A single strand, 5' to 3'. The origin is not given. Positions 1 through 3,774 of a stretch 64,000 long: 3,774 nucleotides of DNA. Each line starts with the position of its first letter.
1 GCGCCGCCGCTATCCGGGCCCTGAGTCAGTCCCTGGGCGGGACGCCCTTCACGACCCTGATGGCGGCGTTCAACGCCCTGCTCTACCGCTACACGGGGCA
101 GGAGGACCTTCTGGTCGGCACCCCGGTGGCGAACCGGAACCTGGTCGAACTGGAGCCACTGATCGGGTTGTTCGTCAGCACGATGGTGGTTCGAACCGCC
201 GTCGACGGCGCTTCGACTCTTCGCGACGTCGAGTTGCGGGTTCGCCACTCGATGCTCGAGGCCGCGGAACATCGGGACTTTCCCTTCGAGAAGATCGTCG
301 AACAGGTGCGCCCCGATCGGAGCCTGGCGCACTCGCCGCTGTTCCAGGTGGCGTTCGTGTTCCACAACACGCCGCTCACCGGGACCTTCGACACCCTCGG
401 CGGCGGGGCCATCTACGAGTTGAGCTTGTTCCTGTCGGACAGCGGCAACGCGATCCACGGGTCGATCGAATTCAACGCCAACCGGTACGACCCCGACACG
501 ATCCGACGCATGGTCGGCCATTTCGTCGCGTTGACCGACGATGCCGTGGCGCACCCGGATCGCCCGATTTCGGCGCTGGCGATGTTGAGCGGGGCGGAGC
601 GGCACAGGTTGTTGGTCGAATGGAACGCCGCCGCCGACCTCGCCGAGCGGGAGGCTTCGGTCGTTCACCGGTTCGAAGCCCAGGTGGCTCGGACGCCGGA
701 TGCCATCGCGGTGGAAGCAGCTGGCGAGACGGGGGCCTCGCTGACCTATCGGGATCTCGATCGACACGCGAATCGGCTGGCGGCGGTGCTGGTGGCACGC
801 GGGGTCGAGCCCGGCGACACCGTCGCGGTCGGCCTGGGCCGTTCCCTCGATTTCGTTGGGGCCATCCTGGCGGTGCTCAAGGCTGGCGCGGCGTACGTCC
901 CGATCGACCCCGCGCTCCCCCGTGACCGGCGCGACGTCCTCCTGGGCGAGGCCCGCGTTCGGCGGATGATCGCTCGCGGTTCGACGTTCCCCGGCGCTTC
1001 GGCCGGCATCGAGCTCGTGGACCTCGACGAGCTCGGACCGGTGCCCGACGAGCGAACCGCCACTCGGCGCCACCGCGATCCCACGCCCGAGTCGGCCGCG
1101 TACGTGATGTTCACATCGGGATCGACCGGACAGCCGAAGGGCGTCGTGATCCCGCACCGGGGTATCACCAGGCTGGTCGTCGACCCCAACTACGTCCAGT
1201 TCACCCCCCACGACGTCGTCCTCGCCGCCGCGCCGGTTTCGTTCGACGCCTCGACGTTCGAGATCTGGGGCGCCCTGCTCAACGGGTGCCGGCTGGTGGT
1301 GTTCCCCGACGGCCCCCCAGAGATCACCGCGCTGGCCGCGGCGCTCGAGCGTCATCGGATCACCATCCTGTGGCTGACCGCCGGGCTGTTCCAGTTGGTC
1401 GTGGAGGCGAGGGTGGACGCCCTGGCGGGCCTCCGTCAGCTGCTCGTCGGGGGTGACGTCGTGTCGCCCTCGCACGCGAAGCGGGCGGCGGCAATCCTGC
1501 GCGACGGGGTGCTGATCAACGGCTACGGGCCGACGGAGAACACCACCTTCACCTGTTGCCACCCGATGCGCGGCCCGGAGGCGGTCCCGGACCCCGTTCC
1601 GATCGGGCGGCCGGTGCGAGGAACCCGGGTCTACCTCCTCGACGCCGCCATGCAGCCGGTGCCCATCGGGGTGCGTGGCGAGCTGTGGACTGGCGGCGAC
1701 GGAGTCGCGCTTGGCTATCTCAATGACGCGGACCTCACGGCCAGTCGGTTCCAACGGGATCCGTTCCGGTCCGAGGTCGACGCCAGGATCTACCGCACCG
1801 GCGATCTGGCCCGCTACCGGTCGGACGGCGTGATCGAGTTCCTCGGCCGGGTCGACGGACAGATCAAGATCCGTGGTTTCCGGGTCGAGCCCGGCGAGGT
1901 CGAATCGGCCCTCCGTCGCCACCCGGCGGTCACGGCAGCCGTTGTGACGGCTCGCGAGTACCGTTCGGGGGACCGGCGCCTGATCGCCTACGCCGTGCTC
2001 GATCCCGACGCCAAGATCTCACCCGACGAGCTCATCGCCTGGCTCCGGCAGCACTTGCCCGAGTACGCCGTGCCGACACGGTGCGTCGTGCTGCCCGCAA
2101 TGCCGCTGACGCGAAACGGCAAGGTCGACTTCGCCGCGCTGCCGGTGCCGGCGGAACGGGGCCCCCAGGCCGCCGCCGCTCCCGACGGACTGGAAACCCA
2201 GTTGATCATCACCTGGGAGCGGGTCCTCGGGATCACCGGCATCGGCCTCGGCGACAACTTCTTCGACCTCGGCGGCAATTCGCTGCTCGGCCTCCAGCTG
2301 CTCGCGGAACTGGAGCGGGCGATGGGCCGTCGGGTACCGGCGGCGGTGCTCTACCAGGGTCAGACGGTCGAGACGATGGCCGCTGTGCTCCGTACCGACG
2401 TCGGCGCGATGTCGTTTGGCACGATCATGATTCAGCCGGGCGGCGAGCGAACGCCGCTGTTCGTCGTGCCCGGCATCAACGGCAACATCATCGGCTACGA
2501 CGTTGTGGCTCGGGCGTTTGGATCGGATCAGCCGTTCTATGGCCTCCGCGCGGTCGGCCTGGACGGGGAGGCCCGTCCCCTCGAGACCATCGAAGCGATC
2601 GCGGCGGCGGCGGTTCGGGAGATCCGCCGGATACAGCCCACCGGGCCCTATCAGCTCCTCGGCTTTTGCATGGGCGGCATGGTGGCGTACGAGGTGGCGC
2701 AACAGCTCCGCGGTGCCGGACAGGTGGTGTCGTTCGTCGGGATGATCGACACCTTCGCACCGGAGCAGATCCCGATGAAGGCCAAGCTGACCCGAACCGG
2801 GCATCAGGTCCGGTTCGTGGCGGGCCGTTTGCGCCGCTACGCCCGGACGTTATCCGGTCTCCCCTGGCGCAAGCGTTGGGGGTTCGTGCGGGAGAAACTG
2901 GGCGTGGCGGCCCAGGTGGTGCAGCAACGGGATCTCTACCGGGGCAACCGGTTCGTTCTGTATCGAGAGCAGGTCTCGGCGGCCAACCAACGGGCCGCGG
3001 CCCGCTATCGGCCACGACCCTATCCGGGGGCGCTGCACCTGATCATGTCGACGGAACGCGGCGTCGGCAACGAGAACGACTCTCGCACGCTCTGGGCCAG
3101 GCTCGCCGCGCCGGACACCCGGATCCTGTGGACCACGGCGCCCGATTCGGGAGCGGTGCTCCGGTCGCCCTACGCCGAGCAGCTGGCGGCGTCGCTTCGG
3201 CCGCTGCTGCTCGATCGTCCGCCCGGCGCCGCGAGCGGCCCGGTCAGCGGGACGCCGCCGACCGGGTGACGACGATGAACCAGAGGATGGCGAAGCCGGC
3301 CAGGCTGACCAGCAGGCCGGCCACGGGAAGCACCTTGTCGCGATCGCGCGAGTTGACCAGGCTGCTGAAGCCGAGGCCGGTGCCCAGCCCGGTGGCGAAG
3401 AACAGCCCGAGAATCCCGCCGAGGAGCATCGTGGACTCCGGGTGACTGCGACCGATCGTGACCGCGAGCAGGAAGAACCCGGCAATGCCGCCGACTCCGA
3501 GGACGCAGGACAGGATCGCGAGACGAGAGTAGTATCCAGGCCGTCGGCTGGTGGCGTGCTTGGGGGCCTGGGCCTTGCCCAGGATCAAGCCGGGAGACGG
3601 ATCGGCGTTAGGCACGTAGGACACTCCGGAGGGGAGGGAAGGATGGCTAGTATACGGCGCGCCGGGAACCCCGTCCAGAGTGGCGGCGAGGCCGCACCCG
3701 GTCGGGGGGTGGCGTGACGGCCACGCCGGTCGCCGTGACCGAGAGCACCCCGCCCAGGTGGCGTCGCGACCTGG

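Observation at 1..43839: Orphan hybrid NRPS/PKS assembly line (about 44 kb in window, continuing upstream) with its own exporter, TEII and PPTase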

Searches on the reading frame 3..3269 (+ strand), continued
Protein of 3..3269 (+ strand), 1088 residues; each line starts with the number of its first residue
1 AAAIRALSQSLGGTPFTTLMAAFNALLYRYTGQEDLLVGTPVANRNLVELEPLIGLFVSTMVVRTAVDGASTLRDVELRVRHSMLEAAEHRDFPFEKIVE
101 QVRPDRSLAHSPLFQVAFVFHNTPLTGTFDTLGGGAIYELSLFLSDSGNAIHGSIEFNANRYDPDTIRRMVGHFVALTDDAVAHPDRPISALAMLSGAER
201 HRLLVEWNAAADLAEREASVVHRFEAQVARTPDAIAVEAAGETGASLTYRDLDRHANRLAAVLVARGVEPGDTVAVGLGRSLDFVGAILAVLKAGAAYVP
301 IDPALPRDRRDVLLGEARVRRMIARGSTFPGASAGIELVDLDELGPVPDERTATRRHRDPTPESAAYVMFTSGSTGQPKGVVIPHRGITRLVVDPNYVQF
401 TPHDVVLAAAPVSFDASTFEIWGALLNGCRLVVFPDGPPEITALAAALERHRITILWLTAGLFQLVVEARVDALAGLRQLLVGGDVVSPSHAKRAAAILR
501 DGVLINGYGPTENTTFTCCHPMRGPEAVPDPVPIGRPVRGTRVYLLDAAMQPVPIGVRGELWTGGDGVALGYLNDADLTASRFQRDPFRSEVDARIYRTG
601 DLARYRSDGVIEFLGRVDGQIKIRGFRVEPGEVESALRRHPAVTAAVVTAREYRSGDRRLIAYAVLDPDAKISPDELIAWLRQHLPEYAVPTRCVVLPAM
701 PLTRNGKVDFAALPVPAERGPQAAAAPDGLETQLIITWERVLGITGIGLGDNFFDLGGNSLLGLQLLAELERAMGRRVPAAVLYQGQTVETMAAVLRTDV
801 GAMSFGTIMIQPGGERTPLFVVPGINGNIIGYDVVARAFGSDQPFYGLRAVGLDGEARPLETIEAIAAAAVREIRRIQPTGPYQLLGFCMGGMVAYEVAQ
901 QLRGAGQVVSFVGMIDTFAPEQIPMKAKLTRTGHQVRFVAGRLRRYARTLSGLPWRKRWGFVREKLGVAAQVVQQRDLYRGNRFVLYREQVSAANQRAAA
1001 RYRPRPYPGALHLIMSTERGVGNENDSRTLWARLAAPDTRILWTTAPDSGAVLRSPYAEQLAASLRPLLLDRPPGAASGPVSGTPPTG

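Call 28: find_encoding_contigs(protein=P0002, flank=10000, max_places=3)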
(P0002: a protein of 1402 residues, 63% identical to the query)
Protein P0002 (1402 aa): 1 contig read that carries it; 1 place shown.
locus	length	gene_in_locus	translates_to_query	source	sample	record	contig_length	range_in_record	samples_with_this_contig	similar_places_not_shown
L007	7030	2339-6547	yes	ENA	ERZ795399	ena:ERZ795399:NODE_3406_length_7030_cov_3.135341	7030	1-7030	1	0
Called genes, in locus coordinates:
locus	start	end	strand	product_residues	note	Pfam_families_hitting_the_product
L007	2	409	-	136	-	?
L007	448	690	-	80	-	PF00886:Ribosomal_S16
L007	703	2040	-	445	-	PF02881:SRP54_N, PF06414:Zeta_toxin (weak), PF13401:AAA_22, PF00448:SRP54, PF02978:SRP_SPB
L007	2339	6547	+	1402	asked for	PF18563:TubC_N, PF00668:Condensation, PF00501:AMP-binding, PF13193:AMP-binding_C, PF00550:PP-binding, PF00975:Thioesterase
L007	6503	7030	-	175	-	?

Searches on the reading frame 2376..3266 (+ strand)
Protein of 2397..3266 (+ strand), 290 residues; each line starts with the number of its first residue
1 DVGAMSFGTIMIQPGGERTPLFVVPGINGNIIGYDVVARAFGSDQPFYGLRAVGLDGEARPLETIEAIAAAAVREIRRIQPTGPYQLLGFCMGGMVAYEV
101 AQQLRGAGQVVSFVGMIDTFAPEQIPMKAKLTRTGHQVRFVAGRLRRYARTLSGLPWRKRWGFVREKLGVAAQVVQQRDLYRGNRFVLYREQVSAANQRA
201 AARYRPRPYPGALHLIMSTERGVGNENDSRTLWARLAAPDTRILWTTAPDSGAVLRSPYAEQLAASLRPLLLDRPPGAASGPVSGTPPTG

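Call 56: search_solved_structures(query=window:2397-3266:+, max_evalue=0.01, show_alignments=3)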
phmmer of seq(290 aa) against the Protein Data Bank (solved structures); distinct sequences matched with E-value up to 0.01: 37.
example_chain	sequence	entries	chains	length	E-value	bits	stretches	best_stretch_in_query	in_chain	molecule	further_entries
7dxo_A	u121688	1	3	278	1.5e-17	67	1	12-121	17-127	Non-ribosomal peptide synthetase 4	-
7crn_A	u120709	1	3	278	2.1e-17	66.6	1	12-121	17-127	Non-ribosomal peptide synthetase 4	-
4zxh_A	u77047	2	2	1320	2.9e-14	56.2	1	12-127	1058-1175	ABBFA_003403 | Tyrocidine synthetase 3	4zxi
9f7b_A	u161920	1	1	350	2.3e-13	53.3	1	11-119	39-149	3-hydroxyacyl-[acyl-carrier-protein] dehydratase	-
5v3z_A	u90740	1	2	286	2.6e-12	49.8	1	15-218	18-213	Polyketide synthase Pks13 (Termination polyketide synthase)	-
8tqv_A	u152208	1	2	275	3.1e-12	49.6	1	15-218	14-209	Polyketide synthase Pks13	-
5v3w_A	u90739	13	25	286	3.5e-12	49.4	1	15-218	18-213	Polyketide synthase Pks13 (Termination polyketide synthase) | Polyketide synthase Pks13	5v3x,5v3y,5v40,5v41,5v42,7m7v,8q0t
7vjt_A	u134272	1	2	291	3.7e-12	49.4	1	15-218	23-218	Polyketide synthase Pks13 (Termination polyketide synthase)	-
3tej_A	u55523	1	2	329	8.2e-12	48.2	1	5-125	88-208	Enterobactin synthase component F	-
2roq_A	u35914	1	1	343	9.2e-12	48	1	5-125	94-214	Enterobactin synthetase component F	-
7r0x_A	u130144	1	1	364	1.7e-11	47.1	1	23-119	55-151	Polyketide synthase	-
5ja1_A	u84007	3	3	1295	7.9e-11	45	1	5-125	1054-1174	Enterobactin synthase component F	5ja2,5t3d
9f48_A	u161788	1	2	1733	1.1e-10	44.5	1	15-217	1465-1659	Polyketide synthase Pks13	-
8cuy_A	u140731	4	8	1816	4.3e-09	39.3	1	14-217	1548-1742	Polyketide synthase PKS13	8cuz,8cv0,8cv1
7uk4_A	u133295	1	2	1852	4.5e-09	39.2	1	14-217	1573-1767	Polyketide synthase PKS13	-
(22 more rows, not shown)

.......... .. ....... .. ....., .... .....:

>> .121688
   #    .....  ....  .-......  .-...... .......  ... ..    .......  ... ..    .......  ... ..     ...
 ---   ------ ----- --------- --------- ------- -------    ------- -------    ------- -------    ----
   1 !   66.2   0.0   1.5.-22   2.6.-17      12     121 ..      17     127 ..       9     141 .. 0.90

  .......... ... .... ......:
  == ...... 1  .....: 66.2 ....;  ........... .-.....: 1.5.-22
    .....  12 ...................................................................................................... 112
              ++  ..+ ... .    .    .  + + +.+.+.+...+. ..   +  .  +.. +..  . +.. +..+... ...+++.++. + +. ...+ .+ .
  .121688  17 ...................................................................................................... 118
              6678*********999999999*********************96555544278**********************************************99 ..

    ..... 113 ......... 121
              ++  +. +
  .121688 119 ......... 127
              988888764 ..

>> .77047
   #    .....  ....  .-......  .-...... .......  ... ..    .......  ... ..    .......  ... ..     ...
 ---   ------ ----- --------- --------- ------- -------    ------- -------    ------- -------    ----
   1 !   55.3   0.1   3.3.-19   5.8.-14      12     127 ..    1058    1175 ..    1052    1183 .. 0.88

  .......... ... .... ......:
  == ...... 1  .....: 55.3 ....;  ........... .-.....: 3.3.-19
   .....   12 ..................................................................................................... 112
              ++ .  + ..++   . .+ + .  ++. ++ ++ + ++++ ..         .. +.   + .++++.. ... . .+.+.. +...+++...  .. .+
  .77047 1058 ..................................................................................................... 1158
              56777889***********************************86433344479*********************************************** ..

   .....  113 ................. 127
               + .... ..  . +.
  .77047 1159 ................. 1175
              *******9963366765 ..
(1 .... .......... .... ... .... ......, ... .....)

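Call 71: predict_structure(alignment_id=A3)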
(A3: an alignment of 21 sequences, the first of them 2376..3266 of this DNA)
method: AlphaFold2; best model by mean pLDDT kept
length: 297 residues; sequences in the alignment: 21
mean_pLDDT: 86.4   pTM: 0.83
mean pLDDT of the five models: 86.4, 85.0, 84.3, 83.8, 83.1
residues with pLDDT >= 90: 199; 70-90: 56; 50-70: 17; < 50: 25
segments of 3 or more residues with pLDDT < 50: 1-11, 283-296
pLDDT, mean of each block of 10 residues (from residue 1): 39 80 92 93 96 96 93 98 95 97 98 96 96 86 83 90 93 87 72 87 97 95 79 81 89 93 96 91 48 43
secondary structure, 60 per line:
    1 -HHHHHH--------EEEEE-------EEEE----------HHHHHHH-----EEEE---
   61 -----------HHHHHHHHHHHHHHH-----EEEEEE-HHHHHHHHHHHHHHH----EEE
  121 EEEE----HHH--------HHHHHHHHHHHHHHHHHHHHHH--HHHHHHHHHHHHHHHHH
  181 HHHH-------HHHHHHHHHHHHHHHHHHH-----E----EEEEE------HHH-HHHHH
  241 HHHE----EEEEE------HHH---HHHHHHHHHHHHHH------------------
elements in order: H2-7 E16-20 E28-31 H42-48 E54-57 H72-86 E92-97 H99-113 E118-124 H140-161 H164-184 H192-210 E221-225 H236-243 E249-253 H266-279

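Call 74: fold_search(model_id=the predicted structure, library=pdb)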
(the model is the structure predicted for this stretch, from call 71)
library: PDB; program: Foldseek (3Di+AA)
matches with E <= 10: 1474; with E <= 0.001: 735
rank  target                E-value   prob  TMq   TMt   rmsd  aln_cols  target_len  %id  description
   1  7crn_A                2.7e-16  1.00  0.64  0.71   8.5       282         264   23  The Functional Characterization and Crystal Structure of the Bifunctional Thioesterase Catalyzing Epimerization and Cy (released 2021-08-18)
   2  7crn_C                4.3e-16  1.00  0.64  0.72   8.5       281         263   22  The Functional Characterization and Crystal Structure of the Bifunctional Thioesterase Catalyzing Epimerization and Cy (released 2021-08-18)
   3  4zxh                  4.3e-16  1.00  0.64  0.16   7.4       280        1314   22  Crystal Structure of holo-AB3403 a four domain nonribosomal peptide synthetase from Acinetobacter Baumanii (released 2015-12-30)
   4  7dxo_A                5.2e-16  1.00  0.65  0.73   8.5       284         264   22  The mutant of bifunctional thioesterase catalyzing epimerization and cyclization (released 2022-01-26)
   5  7r0x                  3.1e-15  1.00  0.66  0.65   7.5       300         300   20  Structure of the branching thioesterase from oocydin biosynthesis (released 2022-08-10)
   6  9f7b                  3.9e-15  1.00  0.63  0.64   8.3       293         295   23  Thioesterase domain (GbnD6 TE domain) from the gladiolin PKS (released 2025-05-14)
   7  8q0t_B                1.7e-13  1.00  0.58  0.64   9.7       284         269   21  Identification and optimisation of novel inhibitors of the Polyketide synthetase 13 thioesterase domain with antituber (released 2023-11-22)
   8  5v3x_A                2.6e-13  1.00  0.58  0.63   9.9       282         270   20  Crystal Structure of Mtb Pks13 Thioesterase domain in complex with inhibitor TAM1 (released 2017-07-05)
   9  5v41_B                2.8e-13  1.00  0.58  0.63   9.9       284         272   20  Crystal Structure of Mtb Pks13 Thioesterase domain in complex with inhibitor TAM5 (released 2017-07-05)
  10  6ojd_C                4.0e-13  1.00  0.59  0.76   6.8       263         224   18  A high-resolution crystal structure of covalent complex of NocB thioesterase domain with fluorophosphonate nocardicin  (released 2019-09-11)
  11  3tej_B                5.4e-13  1.00  0.60  0.62   4.9       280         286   16  Crystal structure of a domain fragment involved in peptide natural product biosynthesis (released 2012-01-18)
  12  6ojd_A                6.4e-13  1.00  0.62  0.80   6.6       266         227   19  A high-resolution crystal structure of covalent complex of NocB thioesterase domain with fluorophosphonate nocardicin  (released 2019-09-11)
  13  3tej_A                7.2e-13  1.00  0.61  0.57   6.5       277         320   19  Crystal structure of a domain fragment involved in peptide natural product biosynthesis (released 2012-01-18)
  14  5v3x_B                7.2e-13  1.00  0.58  0.63   9.9       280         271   20  Crystal Structure of Mtb Pks13 Thioesterase domain in complex with inhibitor TAM1 (released 2017-07-05)
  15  5v42_B                7.6e-13  1.00  0.58  0.64  10.0       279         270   21  Crystal Structure of Mtb Pks13 Thioesterase domain in complex with inhibitor TAM3 (released 2017-07-05)
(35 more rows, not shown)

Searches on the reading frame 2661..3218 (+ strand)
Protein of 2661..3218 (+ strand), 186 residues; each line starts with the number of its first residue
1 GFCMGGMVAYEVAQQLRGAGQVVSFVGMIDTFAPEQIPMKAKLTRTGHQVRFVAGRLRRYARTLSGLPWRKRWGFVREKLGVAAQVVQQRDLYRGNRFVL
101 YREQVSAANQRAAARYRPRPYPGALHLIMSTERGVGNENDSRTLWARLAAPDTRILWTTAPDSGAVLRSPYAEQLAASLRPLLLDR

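Call 61: search_solved_structures(query=window:2661-3218:+, max_evalue=10, show_alignments=4)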
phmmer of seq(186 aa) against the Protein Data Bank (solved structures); distinct sequences matched with E-value up to 10: 15.
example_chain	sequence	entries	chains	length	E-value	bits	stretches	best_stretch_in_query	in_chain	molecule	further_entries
4zxh_A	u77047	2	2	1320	0.00013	25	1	1-39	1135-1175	ABBFA_003403 | Tyrocidine synthetase 3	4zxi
5v3z_A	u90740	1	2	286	0.00058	22.9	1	1-130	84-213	Polyketide synthase Pks13 (Termination polyketide synthase)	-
8tqv_A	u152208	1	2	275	0.00074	22.6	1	1-130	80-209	Polyketide synthase Pks13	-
5v3w_A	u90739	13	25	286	0.0008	22.4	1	1-130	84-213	Polyketide synthase Pks13 (Termination polyketide synthase) | Polyketide synthase Pks13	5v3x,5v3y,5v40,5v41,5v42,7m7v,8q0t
7vjt_A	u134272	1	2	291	0.00083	22.4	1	1-130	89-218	Polyketide synthase Pks13 (Termination polyketide synthase)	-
9f48_A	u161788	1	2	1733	0.003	20.6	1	1-129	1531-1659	Polyketide synthase Pks13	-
3tej_A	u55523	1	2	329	0.0036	20.3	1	1-37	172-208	Enterobactin synthase component F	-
2roq_A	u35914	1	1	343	0.0038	20.2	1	1-37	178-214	Enterobactin synthetase component F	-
5ja1_A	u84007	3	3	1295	0.016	18.2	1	1-37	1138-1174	Enterobactin synthase component F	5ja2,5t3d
9f7b_A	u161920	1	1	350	0.053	16.5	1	1-31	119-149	3-hydroxyacyl-[acyl-carrier-protein] dehydratase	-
7r0x_A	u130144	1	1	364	0.059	16.4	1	1-31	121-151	Polyketide synthase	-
8cuy_A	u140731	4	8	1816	0.093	15.7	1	1-129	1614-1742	Polyketide synthase PKS13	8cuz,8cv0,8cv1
7uk4_A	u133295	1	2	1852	0.096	15.7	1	1-129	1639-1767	Polyketide synthase PKS13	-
3zfs_C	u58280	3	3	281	0.13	15.2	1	46-105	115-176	F420-REDUCING HYDROGENASE, SUBUNIT BETA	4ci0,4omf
6ojc_A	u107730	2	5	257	0.71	12.8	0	1-38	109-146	NocB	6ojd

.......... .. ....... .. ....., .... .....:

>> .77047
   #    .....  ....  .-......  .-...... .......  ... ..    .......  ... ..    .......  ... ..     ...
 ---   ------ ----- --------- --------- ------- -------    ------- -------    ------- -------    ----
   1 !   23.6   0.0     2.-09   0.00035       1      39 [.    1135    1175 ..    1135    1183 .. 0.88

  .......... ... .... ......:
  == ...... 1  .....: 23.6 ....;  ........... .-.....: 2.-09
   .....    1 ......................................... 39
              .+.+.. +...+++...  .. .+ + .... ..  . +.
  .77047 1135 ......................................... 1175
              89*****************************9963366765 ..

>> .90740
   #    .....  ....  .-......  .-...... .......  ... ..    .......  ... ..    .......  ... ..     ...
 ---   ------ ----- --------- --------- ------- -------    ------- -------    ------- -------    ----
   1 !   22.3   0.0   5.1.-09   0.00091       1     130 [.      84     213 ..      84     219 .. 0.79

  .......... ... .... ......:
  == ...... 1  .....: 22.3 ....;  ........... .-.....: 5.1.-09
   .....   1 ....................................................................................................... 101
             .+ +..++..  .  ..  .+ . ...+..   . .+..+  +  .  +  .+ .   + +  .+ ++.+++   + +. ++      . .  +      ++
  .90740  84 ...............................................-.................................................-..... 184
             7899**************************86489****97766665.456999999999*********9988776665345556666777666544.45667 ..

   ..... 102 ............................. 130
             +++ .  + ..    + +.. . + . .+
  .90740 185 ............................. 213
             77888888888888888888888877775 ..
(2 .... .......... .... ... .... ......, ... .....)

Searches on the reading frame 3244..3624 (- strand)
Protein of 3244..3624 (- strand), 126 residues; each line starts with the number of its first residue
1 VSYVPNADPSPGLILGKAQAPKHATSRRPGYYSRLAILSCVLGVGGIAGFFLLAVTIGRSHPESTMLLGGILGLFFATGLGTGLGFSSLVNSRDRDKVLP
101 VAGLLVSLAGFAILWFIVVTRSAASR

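Call 21: search_protein_families(library=pfam, proteins=[window:3244-3624:-], max_evalue=1)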
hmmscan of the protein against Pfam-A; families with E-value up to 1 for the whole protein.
window:3244-3624:- (126 aa): 3 families
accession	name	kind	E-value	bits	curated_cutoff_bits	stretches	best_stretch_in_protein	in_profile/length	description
PF07690.21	MFS_1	-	0.00018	21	33.4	1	6-120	174-292/347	Major Facilitator Superfamily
PF20176.3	DUF6541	-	0.0049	15.6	29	1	47-122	270-345/646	Family of unknown function (DUF6541)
PF19762.4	DUF6249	-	0.012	16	33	1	21-83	44-97/104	Domain of unknown function (DUF6249)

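Call 68: search_protein_families(library=ncbifam, proteins=[window:3244-3624:-], max_evalue=0.00001)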
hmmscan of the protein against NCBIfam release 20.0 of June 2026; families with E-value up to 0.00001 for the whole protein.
window:3244-3624:- (126 aa): 0 families
